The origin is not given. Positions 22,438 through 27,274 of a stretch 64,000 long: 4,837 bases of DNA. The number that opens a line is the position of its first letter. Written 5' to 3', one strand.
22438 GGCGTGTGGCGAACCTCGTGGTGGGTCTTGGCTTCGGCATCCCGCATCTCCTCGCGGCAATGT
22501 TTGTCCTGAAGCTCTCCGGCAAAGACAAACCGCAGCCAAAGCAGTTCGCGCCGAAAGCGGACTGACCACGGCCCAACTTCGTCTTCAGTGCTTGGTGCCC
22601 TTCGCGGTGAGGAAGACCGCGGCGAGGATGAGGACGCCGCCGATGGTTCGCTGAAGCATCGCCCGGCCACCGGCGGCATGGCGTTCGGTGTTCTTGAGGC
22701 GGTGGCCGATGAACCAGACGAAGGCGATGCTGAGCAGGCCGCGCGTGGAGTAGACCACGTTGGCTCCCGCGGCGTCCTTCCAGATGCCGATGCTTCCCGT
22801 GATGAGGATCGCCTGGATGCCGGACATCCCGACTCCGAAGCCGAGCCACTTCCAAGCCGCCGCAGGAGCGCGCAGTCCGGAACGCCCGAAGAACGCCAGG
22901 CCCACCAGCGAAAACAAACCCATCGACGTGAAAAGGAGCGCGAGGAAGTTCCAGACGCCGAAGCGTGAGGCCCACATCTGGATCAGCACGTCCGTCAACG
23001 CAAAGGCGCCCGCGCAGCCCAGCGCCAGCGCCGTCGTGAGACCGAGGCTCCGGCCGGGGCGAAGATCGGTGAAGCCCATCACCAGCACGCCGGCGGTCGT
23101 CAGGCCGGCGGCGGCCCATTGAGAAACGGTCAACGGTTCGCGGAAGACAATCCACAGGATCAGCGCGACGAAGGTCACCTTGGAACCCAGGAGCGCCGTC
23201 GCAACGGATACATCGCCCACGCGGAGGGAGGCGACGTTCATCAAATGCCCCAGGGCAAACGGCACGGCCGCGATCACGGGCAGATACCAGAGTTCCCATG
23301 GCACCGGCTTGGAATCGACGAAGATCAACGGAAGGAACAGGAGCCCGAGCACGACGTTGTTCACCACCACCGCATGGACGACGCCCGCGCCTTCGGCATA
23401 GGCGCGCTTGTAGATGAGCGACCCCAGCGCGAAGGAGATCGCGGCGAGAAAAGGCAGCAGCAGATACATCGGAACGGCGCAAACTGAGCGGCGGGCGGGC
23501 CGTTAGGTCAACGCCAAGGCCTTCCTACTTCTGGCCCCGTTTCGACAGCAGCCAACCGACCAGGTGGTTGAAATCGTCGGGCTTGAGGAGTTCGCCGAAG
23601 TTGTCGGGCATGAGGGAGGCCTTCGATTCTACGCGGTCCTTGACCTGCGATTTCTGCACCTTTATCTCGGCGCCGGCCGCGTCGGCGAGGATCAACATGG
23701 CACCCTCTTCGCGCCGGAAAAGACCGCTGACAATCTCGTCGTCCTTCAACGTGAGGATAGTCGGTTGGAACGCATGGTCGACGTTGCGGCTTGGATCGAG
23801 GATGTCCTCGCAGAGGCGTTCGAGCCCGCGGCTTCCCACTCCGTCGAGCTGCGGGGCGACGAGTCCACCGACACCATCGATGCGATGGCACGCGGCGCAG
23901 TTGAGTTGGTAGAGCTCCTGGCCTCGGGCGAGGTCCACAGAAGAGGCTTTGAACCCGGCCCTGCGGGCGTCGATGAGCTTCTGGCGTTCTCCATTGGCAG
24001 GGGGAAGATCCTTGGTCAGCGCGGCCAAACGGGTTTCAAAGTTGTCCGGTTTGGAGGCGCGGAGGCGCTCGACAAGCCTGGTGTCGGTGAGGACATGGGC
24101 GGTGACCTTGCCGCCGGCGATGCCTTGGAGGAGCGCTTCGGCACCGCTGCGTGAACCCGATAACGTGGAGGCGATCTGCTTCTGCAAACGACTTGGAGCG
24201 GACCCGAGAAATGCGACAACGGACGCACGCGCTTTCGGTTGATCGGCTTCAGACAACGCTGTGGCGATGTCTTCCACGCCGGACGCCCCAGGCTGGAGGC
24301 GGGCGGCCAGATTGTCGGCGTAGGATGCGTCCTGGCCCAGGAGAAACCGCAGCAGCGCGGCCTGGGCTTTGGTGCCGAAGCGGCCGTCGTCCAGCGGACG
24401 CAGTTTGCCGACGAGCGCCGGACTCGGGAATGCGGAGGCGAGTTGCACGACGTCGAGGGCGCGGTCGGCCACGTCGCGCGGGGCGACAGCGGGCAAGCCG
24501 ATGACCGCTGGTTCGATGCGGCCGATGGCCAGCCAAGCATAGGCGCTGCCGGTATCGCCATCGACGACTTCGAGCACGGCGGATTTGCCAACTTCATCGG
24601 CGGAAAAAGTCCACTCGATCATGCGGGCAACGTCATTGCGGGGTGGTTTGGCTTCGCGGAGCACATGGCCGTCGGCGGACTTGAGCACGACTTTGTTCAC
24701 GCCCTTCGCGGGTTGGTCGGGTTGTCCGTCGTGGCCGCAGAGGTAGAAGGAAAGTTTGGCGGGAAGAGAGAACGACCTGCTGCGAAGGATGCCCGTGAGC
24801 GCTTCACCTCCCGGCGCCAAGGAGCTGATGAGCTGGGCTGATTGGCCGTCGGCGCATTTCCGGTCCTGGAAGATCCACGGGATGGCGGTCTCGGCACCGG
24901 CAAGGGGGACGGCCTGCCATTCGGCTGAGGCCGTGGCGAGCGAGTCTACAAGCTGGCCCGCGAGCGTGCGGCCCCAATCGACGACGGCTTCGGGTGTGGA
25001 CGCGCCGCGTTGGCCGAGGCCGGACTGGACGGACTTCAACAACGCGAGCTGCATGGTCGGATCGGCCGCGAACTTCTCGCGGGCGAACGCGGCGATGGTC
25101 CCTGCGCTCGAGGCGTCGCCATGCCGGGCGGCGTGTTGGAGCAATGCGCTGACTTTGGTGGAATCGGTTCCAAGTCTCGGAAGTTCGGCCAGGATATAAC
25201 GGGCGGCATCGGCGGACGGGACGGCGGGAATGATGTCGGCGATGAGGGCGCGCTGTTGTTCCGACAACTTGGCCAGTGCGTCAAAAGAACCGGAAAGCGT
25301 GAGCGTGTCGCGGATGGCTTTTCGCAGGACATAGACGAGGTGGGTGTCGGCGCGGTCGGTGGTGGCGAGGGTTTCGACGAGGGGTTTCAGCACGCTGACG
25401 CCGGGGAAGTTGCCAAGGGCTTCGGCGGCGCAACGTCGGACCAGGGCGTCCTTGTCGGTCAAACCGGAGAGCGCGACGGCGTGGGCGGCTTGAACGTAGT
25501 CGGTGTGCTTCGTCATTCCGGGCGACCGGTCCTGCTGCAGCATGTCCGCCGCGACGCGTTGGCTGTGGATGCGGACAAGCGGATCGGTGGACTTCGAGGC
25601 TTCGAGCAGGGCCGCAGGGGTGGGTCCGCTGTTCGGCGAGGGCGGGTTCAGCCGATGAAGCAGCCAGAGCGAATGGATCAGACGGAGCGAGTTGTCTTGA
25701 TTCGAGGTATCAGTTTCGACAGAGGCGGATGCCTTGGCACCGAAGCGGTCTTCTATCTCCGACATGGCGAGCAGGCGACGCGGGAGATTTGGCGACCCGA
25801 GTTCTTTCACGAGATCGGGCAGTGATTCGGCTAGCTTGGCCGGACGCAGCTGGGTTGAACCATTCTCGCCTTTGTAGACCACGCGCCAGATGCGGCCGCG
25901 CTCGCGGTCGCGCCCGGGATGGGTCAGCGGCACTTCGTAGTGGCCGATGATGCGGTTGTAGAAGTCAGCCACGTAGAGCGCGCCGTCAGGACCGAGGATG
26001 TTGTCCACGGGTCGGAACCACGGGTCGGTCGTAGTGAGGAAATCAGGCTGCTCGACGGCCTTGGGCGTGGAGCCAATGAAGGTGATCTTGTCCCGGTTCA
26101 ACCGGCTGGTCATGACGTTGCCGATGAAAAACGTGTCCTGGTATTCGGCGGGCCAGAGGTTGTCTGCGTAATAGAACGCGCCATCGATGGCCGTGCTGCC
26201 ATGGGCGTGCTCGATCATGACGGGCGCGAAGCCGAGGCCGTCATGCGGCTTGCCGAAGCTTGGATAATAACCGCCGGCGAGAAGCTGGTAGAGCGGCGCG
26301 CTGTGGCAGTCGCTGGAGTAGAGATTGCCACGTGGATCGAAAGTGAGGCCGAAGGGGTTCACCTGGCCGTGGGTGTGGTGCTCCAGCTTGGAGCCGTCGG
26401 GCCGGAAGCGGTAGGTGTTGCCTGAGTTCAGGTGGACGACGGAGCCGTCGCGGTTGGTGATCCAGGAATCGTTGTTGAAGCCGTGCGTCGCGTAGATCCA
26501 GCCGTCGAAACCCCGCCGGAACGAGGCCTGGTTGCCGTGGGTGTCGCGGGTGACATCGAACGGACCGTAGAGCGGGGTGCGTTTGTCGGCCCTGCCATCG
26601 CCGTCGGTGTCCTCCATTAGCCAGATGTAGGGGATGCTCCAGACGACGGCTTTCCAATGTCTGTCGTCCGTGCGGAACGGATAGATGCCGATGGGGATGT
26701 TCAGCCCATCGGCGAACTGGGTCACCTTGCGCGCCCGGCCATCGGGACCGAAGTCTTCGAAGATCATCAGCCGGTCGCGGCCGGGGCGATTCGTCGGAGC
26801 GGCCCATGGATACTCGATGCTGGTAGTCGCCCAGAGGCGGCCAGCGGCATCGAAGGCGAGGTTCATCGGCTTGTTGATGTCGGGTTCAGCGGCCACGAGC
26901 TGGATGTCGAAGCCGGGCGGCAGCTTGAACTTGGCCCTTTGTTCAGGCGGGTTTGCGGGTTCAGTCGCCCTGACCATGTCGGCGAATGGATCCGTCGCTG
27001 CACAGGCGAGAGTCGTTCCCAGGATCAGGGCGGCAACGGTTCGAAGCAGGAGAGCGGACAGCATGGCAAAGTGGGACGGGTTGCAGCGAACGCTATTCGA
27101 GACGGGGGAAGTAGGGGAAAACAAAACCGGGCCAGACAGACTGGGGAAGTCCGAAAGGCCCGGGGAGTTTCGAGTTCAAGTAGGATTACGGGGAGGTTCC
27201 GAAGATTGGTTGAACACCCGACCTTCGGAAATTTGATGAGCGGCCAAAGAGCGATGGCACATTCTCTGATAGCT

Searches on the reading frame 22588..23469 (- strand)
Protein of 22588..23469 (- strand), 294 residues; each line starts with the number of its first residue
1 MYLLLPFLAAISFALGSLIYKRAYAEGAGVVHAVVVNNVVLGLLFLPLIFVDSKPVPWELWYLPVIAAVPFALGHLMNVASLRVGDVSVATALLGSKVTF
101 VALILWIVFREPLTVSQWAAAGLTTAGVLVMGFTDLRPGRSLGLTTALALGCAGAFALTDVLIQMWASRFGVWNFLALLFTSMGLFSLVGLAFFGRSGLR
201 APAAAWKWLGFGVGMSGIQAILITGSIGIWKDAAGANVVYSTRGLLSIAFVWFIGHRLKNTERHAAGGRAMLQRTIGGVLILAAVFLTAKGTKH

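Call 51: search_protein_families(library=pfam, max_evalue=0.00001, proteins=[window:22588-23469:-])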
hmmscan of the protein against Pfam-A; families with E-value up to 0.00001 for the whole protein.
window:22588-23469:- (294 aa): 1 family
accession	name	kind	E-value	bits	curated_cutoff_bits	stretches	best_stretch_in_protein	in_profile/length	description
PF00892.27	EamA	-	3.8e-13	50.3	28.2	1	3-131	4-133/135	EamA-like transporter family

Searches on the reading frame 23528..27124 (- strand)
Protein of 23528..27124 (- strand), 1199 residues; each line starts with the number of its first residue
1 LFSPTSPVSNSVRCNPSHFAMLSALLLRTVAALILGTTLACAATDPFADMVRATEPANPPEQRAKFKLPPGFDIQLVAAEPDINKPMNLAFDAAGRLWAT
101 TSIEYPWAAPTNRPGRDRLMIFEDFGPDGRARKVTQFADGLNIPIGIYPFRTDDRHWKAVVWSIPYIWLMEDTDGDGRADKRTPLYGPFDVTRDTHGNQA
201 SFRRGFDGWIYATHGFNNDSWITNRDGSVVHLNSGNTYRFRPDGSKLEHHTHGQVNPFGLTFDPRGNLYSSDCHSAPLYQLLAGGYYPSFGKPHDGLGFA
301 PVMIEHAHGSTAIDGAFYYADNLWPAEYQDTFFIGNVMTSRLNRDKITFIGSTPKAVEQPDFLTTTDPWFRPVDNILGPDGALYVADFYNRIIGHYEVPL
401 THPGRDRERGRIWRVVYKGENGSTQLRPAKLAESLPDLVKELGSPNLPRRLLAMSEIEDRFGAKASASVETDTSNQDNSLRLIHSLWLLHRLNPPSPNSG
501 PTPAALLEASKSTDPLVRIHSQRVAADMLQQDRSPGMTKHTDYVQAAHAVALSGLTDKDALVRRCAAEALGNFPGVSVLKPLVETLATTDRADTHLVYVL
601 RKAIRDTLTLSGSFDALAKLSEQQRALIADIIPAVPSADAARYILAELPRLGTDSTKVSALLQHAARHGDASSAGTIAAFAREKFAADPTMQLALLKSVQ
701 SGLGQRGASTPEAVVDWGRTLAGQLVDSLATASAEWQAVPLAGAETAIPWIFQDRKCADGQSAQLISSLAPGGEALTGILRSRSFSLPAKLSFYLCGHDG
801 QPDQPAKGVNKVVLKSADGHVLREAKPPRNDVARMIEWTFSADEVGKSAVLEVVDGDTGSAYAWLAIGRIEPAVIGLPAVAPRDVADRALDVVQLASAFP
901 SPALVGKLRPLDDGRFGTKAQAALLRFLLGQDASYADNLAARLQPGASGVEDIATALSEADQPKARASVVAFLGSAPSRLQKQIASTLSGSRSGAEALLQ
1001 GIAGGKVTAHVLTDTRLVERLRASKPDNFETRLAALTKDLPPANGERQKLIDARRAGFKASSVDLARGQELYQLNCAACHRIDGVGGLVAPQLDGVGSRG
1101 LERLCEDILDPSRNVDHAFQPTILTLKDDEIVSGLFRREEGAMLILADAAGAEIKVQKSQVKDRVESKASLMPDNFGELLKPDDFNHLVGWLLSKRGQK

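Call 51: search_protein_families(library=pfam, max_evalue=0.00001, proteins=[window:23528-27124:-])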
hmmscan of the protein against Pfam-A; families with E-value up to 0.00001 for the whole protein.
window:23528-27124:- (1199 aa): 2 families
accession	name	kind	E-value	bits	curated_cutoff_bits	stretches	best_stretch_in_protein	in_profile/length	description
PF23500.1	DUF7133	-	2.4e-72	244.8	27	1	60-418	3-384/385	Domain of unknown function (DUF7133)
PF00034.26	Cytochrom_C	-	2.2e-07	32.5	21.3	1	1066-1102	2-39/90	Cytochrome c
